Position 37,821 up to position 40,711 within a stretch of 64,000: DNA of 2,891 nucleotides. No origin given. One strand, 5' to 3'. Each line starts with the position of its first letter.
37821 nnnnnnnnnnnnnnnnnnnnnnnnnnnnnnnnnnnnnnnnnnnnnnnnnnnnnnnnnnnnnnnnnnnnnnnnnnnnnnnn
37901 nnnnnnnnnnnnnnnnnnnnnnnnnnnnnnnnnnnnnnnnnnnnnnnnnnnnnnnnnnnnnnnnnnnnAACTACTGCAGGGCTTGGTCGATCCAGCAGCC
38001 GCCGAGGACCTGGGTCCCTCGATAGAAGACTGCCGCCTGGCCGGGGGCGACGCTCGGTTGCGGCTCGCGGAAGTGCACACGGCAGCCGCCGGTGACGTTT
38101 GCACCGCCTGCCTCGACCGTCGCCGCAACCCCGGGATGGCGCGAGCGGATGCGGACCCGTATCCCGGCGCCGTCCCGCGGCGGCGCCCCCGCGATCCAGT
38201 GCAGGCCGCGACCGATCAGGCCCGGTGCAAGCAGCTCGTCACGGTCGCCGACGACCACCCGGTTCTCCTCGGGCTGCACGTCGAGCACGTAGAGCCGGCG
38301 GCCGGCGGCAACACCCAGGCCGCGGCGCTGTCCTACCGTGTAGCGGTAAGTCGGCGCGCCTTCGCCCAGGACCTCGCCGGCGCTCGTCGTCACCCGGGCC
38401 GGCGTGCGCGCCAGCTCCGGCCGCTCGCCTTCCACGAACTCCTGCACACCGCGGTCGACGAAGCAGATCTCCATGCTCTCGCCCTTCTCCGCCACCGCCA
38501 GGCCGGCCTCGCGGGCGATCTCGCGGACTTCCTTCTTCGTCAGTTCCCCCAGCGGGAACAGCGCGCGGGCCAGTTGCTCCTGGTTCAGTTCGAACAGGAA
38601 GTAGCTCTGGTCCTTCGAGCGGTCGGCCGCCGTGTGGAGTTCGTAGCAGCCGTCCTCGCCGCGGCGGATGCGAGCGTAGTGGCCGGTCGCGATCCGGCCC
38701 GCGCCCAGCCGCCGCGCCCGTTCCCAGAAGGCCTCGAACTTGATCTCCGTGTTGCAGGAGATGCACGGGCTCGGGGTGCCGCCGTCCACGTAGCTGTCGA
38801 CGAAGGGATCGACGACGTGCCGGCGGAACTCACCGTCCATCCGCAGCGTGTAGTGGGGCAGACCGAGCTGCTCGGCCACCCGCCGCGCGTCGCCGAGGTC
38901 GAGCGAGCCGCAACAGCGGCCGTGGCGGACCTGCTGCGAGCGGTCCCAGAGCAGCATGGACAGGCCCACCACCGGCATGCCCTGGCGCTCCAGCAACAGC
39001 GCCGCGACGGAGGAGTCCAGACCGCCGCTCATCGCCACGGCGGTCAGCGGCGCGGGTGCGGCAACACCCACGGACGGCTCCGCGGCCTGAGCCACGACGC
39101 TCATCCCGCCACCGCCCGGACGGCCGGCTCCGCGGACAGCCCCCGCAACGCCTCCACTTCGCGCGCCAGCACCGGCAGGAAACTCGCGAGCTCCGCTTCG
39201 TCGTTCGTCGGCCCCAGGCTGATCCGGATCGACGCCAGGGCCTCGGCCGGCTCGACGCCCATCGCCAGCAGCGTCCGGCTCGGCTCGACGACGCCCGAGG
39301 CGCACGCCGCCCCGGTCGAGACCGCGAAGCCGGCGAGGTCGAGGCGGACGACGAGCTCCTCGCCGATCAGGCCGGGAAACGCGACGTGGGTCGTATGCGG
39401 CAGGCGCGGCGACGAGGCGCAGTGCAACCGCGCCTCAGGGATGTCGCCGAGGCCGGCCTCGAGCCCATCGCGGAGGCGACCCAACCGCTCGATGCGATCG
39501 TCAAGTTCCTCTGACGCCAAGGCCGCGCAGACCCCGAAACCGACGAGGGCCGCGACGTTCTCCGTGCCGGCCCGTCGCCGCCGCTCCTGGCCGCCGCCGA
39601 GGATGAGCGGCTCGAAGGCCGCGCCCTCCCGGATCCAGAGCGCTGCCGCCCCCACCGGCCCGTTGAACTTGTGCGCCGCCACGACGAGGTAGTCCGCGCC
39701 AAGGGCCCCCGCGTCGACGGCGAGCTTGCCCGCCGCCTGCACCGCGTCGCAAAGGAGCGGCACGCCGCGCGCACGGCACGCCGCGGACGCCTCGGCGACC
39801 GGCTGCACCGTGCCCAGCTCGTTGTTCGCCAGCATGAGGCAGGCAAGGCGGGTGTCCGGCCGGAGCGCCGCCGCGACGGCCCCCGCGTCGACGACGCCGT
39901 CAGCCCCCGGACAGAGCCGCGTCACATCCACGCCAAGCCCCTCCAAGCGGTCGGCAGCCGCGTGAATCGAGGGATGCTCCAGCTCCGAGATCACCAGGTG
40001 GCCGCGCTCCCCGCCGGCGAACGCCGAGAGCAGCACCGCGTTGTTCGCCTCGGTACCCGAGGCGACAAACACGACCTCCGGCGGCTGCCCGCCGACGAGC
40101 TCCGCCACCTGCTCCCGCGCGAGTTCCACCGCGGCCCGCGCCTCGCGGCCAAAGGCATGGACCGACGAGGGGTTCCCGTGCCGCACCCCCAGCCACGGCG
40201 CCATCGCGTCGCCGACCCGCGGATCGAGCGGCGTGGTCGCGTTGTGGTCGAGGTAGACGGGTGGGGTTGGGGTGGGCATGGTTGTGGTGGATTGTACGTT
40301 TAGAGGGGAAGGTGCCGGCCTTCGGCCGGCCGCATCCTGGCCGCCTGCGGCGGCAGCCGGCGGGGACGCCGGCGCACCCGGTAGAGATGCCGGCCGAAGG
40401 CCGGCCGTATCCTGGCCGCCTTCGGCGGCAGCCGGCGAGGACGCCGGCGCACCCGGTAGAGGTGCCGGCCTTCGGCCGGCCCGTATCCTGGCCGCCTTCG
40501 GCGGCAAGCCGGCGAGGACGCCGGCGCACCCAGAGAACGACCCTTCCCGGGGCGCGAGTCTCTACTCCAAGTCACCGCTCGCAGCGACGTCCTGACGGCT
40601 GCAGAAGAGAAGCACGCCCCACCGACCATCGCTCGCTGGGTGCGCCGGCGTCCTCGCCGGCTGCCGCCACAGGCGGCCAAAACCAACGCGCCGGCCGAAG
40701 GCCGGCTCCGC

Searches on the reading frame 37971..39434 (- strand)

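Call 32: search_protein_families(library=pfam, proteins=[window:37971-39434:-], max_evalue=0.00001)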
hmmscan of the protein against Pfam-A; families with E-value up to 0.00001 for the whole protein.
window:37971-39434:- (487 aa): 3 families
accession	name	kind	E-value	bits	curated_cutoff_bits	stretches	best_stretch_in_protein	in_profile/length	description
PF03054.22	tRNA_Me_trans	-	1.6e-71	240.6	20.6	1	132-327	4-201/202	tRNA methyl transferase HUP domain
PF20258.4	tRNA_Me_trans_C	-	5.8e-15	55.8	20.6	1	406-482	4-77/77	Aminomethyltransferase beta-barrel domain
PF20259.3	tRNA_Me_trans_M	-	1.3e-11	44.3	27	1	346-397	13-66/66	tRNA methyl transferase PRC-barrel domain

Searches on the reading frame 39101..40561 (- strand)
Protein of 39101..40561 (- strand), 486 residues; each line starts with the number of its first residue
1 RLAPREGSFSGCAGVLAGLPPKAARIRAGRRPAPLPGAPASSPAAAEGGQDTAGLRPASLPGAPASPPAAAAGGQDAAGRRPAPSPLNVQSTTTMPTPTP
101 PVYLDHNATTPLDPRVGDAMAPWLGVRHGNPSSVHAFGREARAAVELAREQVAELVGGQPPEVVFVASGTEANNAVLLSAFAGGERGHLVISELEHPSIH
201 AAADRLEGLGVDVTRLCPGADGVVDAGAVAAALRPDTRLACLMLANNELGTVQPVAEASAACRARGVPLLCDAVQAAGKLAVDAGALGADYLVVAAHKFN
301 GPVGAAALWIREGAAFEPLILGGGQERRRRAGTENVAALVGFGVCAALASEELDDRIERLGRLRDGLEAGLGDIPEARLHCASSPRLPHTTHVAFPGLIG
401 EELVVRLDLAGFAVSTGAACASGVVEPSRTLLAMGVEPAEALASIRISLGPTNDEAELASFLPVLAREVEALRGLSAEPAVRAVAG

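Call 32: search_protein_families(library=pfam, proteins=[window:39101-40561:-], max_evalue=0.00001)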
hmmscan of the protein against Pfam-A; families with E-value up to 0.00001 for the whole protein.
window:39101-40561:- (486 aa): 2 families
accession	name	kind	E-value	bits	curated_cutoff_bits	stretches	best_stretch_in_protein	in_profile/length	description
PF00266.25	Aminotran_5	-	2.2e-65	221.5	21.5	1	102-459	1-369/371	Aminotransferase class-V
PF01212.27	Beta_elim_lyase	-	3.2e-07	30.4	27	1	148-274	37-170/288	Beta-eliminating lyase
